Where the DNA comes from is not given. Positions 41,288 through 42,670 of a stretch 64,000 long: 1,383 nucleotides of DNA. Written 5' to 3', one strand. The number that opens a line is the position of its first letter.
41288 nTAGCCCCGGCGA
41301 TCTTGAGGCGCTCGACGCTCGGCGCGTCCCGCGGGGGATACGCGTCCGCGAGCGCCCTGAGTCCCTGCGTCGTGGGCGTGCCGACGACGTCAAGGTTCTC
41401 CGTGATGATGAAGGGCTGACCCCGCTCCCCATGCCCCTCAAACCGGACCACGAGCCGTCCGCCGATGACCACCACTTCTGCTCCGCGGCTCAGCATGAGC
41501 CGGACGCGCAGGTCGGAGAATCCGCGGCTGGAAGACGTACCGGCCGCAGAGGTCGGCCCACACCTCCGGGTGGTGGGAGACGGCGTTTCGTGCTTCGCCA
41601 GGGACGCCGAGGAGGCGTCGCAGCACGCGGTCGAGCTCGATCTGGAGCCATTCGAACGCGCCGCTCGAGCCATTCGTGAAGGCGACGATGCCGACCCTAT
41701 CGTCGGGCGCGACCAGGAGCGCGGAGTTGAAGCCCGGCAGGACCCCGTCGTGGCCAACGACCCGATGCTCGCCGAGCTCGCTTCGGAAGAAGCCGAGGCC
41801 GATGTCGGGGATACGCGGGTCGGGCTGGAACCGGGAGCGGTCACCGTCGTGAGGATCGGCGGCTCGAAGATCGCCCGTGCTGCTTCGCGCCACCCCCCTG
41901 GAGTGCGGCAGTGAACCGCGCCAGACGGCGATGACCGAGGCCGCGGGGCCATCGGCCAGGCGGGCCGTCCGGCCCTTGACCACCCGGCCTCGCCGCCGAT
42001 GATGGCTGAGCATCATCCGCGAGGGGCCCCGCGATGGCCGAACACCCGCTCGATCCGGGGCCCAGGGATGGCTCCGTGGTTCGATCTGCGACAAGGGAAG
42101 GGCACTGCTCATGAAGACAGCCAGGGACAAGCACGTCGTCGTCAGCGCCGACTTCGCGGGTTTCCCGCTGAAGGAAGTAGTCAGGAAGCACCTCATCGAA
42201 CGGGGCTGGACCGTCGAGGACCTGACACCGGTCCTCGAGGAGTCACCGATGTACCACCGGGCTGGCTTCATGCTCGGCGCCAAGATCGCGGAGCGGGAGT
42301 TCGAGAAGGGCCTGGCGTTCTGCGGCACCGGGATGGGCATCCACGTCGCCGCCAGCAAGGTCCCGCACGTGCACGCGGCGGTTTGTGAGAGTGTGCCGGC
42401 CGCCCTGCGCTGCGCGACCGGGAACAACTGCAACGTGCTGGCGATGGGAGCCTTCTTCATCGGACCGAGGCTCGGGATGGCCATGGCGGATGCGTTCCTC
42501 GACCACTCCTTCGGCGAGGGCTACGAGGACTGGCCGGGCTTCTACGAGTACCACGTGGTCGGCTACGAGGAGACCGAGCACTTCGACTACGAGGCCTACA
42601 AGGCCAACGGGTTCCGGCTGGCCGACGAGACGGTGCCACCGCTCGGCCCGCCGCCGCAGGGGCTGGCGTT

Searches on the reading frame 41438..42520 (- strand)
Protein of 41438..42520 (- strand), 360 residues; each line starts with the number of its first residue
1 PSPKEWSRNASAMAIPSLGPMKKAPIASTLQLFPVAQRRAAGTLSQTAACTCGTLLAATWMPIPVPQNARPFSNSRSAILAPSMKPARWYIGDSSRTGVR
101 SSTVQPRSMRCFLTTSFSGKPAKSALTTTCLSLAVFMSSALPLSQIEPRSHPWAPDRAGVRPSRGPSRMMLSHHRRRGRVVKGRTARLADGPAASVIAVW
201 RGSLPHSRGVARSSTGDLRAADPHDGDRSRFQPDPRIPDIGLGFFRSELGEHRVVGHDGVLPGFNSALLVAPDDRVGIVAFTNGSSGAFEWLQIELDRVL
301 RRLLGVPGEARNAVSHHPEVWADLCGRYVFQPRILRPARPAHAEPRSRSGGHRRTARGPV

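Call 40: search_protein_families(library=pfam, proteins=[window:41438-42520:-], max_evalue=0.001)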
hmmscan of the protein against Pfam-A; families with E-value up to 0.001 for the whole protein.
window:41438-42520:- (360 aa): 1 family
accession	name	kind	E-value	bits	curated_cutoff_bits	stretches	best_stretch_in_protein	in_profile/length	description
PF00144.29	Beta-lactamase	-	1.4e-06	28.1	27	1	224-288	260-314/329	Beta-lactamase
